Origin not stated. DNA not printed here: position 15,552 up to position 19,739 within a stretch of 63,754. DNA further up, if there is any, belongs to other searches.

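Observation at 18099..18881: About 270-aa four-repeat domain inserted in NBD2 of a ClpC-like unfoldase at the position of the ClpP-docking loop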

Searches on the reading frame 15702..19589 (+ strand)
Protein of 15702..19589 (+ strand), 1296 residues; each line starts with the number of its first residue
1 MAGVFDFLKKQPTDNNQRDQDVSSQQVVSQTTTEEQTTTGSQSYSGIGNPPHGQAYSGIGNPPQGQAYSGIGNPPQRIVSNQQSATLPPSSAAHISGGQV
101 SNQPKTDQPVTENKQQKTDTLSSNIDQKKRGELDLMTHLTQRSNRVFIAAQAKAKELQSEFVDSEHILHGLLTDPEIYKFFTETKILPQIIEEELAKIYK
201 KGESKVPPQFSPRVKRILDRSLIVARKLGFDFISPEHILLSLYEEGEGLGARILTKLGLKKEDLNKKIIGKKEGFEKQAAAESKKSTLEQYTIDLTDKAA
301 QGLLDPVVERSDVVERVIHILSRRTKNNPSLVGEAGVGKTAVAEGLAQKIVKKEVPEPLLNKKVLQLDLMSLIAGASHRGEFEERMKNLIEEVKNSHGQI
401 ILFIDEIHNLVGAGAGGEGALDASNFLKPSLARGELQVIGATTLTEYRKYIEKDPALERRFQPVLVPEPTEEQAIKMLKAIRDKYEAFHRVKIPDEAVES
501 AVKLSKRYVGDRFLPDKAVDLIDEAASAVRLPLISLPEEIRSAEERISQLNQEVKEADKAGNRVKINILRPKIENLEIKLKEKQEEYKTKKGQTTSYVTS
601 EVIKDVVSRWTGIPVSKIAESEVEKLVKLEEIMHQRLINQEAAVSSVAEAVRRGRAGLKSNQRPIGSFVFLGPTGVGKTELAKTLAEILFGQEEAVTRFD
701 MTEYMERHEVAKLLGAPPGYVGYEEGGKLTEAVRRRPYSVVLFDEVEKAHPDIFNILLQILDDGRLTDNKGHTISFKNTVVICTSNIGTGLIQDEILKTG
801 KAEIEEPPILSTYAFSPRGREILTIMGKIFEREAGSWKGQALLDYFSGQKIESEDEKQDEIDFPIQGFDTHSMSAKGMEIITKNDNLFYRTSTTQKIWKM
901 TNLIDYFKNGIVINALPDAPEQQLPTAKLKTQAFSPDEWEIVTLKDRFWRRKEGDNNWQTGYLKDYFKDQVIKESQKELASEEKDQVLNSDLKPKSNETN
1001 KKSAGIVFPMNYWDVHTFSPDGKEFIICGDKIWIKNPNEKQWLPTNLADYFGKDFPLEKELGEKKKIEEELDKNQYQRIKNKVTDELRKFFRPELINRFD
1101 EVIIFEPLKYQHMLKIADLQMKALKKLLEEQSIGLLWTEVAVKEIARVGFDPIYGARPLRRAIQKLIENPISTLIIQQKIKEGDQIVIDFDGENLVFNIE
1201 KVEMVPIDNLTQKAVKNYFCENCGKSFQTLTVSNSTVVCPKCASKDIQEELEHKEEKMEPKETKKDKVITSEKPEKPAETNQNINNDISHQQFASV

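Call 3: search_protein_families(library=pfam, proteins=[window:15702-19589:+], max_evalue=0.1)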
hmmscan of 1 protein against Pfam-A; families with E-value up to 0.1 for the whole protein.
window:15702-19589:+ (1296 aa): 42 families (the best 25 are shown)
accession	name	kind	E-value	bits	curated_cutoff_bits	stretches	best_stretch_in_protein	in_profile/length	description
PF07724.20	AAA_2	-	7.5e-70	234.7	27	2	663-796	1-134/166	AAA domain (Cdc48 subfamily)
PF17871.7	AAA_lid_9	-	2.1e-30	105.2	22.8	1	470-562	1-93/104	AAA lid domain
PF10431.15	ClpB_D2-small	-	1.4e-22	80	21.9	1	1108-1188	1-81/81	C-terminal, D2-small domain, of ClpB protein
PF00004.35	AAA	-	4.4e-21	76.1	21.2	2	331-461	3-123/131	ATPase family associated with various cellular activities (AAA)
PF07728.20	AAA_5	-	1.2e-20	74.4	22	2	668-788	2-124/139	AAA domain (dynein-related subfamily)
PF02861.25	Clp_N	-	4e-18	65.7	20.7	2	224-268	4-48/53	Clp amino terminal domain, pathogenicity island component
PF13401.12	AAA_22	-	6.2e-13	49.6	27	2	325-424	4-101/130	AAA domain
PF13191.12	AAA_16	-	5.9e-08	33.8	32.6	1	307-353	2-51/167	AAA ATPase domain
PF00158.32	Sigma54_activat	-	5.9e-08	33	20.2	2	313-410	7-105/168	Sigma-54 interaction domain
PF13173.12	AAA_14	-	4.9e-07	30.3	27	1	331-414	7-78/129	AAA domain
PF20720.3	nSTAND3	-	4.4e-05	23.7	27.2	0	330-355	21-46/155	Novel STAND NTPase 3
PF01695.23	IstB_IS21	-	5.2e-05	23.3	24.1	0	668-687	95-114/238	IstB-like ATP binding protein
PF00910.28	RNA_helicase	-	0.00014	22.8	21.5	0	669-690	2-23/105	RNA helicase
PF09723.15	Zn_ribbon_8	-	0.00024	21.5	34.4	1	1218-1247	6-37/41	Zinc ribbon domain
PF13238.12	AAA_18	-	0.00045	21.1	29.4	0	671-690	4-24/128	AAA domain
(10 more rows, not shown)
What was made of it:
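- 19359..19430 (+): C-terminal zinc ribbon CENC-x17-CPKC. Weak Zn_ribbon_8 hit (call 3).
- On Class-I Hsp100/Clp ATPase (ClpA/B/C superfamily): Pfam AAA, AAA_lid_9, AAA_2 and ClpB_D2-small (call 3).
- Checked: Pfam finds Clp_N, AAA, AAA_lid_9, AAA_2 and ClpB_D2-small (call 3). phmmer against PDB aligns query 194-791 to B. subtilis ClpC 63-664 and query 1074-1196 to ClpC 680-803.
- The protein already has a Clp_N domain (call 3).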

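Call 4: search_protein_families(library=ncbifam, proteins=[window:15702-19589:+], max_evalue=0.01)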
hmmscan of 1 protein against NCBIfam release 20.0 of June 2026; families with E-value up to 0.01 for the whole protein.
window:15702-19589:+ (1296 aa): 29 families (the best 25 are shown)
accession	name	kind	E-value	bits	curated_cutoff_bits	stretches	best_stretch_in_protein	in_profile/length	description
TIGR03346.1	chaperone_ClpB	equivalog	2.5e-285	949.1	1232.1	3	139-594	1-464/853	ATP-dependent chaperone ClpB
NF008118.0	PRK10865.1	equivalog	6.3e-238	791.9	1417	3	139-594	6-469/857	ATP-dependent chaperone ClpB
NF033606.1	heat_AAA_ClpK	exception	2.4e-225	750.5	1900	2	127-803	101-780/949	heat shock survival AAA family ATPase ClpK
NF033607.0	disagg_AAA_ClpG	exception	7.8e-223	742.2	1900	2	140-795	90-752/932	AAA family protein disaggregase ClpG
TIGR02639.1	ClpA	equivalog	3.6e-216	719.7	993.15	2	141-792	3-611/734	ATP-dependent Clp protease ATP-binding subunit ClpA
TIGR03345.1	VI_ClpV1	equivalog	1.8e-212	708.1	884.95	3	140-591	2-477/852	type VI secretion system ATPase TssH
NF008263.0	PRK11034.1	equivalog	1.1e-156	522.9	1350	3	147-535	10-415/758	ATP-dependent Clp protease ATP-binding subunit ClpA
NF003745.1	PRK05342.1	equivalog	1.4e-12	47.2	359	2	1059-1181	262-390/418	ATP-dependent Clp protease ATP-binding subunit ClpX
TIGR03922.1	T7SS_EccA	equivalog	2.6e-09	36.2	466.65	2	619-691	271-338/557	type VII secretion AAA-ATPase EccA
TIGR00382.1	clpX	equivalog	2.3e-08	33.5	370.75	1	1070-1174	280-389/414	ATP-dependent protease ATP-binding subunit ClpX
TIGR02881.1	spore_V_K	equivalog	5.3e-07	29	422.95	0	620-741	2-109/261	stage V sporulation protein K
NF001679.0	PRK00440.1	equivalog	8.5e-07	28.3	303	0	663-693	37-67/322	replication factor C small subunit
NF038214.1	IS21_help_AAA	equivalog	1.7e-06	27.9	200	0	668-711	93-136/232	IS21-like element helper ATPase IstB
TIGR02640.1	gas_vesic_GvpN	equivalog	6.1e-06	25.9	266.8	0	647-687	7-43/262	gas vesicle protein GvpN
TIGR02928.1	TIGR02928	subfamily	2.4e-05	23.4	181.3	0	315-351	25-65/366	orc1/cdc6 family replication initiation protein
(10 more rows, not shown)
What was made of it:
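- On ClpB: TIGR03346 scores 949 against a cut-off of 1232, with the alignment split into three stretches (call 4).
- On ClpG/ClpK stand-alone disaggregases: Scores of 742-750 bits against a cut-off of 1900 (call 4).
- Closest known: ClpB / Hsp104 and the engineered BAP variant. Different: The M-domain is about 65 aa rather than about 120-140 aa. The NCBIfam ClpB score of 949 is below the 1232 cut-off (call 4).
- Closest known: Stand-alone disaggregases ClpG/ClpK and ClpL. Same: The continuous NCBIfam alignments to ClpK/ClpG cover aa 127-803 (call 4).
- Closest known: Stand-alone disaggregases ClpG/ClpK and ClpL. Different: Scores of 742-750 are far below the 1900 cut-offs (call 4).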

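Call 5: search_solved_structures(query=window:15702-19589:+, show_alignments=2)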
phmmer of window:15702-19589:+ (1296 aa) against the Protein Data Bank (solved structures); distinct sequences matched with E-value up to 0.001: 89 (the best 60 are shown).
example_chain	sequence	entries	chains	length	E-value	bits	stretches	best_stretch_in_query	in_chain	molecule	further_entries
3j3s_A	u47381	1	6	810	1.9e-238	797.7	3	194-791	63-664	Negative regulator of genetic competence ClpC/MecB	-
3j3t_A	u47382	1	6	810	1.9e-238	797.7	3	194-791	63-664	Negative regulator of genetic competence ClpC/MecB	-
7abr_A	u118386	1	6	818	8.3e-238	795.6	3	194-791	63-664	Negative regulator of genetic competence ClpC/MecB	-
3j3r_A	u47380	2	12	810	1.1e-237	795.2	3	194-791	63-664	Negative regulator of genetic competence ClpC/MecB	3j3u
6em9_A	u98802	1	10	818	9.6e-236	788.8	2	137-795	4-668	ATP-dependent Clp protease ATP-binding subunit ClpC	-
6em8_A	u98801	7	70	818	1.8e-235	787.8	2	137-795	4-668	ATP-dependent Clp protease ATP-binding subunit ClpC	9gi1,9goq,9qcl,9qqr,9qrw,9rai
8a8u_A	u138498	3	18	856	4.8e-223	746.7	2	138-793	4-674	ATP-dependent Clp protease ATP-binding subunit ClpC1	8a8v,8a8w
1qvr_A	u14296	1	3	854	5.3e-218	730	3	139-557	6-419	ClpB protein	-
6oax_C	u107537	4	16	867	1.2e-215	722.2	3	207-595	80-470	Hyperactive disaggregase ClpB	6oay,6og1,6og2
6og3_E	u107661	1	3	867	1.4e-215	722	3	207-595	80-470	Hyperactive disaggregase ClpB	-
4d2q_A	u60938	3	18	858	4.2e-215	720.4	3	201-596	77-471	CLPB | CHAPERONE PROTEIN CLPB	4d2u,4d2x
6qs4_A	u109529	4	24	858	1.1e-213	715.7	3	201-595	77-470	Chaperone protein ClpB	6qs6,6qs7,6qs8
6rn2_A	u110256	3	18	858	1.2e-213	715.6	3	201-596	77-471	Chaperone protein ClpB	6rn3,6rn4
5ofo_C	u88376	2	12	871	5.4e-213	713.4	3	150-596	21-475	Chaperone protein ClpB,ATP-dependent Clp protease ATP-binding subunit ClpA,Chaperone prote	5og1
4ciu_A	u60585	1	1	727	6.2e-209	700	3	279-596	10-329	CHAPERONE PROTEIN CLPB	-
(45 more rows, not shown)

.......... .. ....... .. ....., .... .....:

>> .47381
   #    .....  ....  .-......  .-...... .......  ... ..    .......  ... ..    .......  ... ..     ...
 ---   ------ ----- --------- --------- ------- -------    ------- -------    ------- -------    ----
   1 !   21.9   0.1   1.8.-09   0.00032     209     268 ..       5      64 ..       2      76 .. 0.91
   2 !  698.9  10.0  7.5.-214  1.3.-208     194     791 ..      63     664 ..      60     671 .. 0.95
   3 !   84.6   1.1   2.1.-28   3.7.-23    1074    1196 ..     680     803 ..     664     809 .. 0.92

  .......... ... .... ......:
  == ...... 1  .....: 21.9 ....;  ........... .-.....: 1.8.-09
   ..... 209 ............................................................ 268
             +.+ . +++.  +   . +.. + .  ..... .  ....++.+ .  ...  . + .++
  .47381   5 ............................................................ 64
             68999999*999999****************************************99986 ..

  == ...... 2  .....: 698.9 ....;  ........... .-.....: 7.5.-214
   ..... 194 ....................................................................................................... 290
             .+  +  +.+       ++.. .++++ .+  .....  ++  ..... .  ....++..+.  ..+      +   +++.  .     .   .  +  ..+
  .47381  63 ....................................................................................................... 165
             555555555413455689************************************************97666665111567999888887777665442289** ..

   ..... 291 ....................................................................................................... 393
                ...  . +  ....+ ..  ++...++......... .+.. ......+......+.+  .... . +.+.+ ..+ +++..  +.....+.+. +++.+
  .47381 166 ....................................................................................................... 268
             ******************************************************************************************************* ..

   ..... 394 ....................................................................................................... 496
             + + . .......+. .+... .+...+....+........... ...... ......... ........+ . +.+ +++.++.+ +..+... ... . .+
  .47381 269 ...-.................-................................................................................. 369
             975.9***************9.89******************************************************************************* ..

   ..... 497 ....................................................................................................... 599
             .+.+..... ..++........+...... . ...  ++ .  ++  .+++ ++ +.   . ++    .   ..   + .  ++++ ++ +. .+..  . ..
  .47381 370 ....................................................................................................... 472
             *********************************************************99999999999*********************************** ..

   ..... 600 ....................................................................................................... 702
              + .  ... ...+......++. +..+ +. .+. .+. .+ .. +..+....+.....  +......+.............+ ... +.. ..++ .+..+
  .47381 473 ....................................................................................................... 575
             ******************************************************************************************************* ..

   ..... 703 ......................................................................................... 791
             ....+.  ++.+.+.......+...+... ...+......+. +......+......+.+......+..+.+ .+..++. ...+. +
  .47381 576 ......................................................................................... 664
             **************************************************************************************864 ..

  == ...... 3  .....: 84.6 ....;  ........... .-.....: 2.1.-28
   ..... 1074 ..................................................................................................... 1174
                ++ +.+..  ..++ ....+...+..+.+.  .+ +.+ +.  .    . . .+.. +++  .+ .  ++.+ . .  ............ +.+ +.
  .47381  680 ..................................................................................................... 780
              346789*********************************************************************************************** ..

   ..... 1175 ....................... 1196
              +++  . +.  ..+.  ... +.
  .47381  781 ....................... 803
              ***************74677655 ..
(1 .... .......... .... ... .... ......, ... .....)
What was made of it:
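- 16116..16541 (+): Clp_N domain (aa 139-280). Pfam PF02861 (call 3); aligned to the ClpC N-domain (call 5)
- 17307..17501 (+): Short ClpC-type middle domain (about 65 aa). Gap-free alignment to B. subtilis ClpC through this region (call 5). The ClpB alignments are split into three stretches (calls 4, 5).
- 19023..19265 (+): D2-small domain with sensor-2 GARPLRR. Pfam PF10431 (call 3); call 5
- On ClpC (ClpP-coupled): The 15 ClpC residues 665-679 are replaced by the insert (call 5).
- Closest known: ClpC. Same: It has the same Clp_N, NBD1, short M-domain, NBD2 and D2-small order, with a gap-free alignment through the M-domain (call 5).
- Checked: So 15 ClpC residues correspond to about 282 residues here (call 5).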

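Call 80: find_encoding_contigs(protein=window:15702-19589:+, flank=1000, max_places=3)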
Protein window:15702-19589:+ (1296 aa): 6 contigs read that carry it; 3 places shown.
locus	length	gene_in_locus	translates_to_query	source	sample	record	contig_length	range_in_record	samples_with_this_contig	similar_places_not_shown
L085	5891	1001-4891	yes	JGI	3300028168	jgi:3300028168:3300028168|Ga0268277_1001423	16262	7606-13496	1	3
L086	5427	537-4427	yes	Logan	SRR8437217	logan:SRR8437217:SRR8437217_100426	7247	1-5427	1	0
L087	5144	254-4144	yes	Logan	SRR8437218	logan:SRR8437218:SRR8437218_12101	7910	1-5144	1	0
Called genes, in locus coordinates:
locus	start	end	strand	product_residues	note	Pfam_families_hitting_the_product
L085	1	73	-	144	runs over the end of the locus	-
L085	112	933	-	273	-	-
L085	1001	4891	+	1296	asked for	PF02861:Clp_N, PF23569:NBD_SMAX1 (weak), PF00004:AAA, PF17871:AAA_lid_9, PF00004:AAA (weak), PF07724:AAA_2, PF07728:AAA_5, PF10431:ClpB_D2-small, +4 more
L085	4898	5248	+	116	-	-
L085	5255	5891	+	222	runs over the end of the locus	-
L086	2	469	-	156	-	?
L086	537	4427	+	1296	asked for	PF02861:Clp_N, PF23569:NBD_SMAX1 (weak), PF00004:AAA, PF17871:AAA_lid_9, PF00004:AAA (weak), PF07724:AAA_2, PF07728:AAA_5, PF10431:ClpB_D2-small, +4 more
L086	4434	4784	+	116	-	-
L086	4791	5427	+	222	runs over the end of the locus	-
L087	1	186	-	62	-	?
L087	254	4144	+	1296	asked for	PF02861:Clp_N, PF23569:NBD_SMAX1 (weak), PF00004:AAA, PF17871:AAA_lid_9, PF00004:AAA (weak), PF07724:AAA_2, PF07728:AAA_5, PF10431:ClpB_D2-small, +4 more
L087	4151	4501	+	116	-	-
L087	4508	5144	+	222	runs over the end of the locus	-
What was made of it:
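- Checked: The exact 1296-aa product is encoded on 6 independently assembled contigs (JGI 3300028168, Logan SRR8437217 and SRR8437218, and others; call 80).
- The identical ORF is on 6 independent contigs (call 80).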
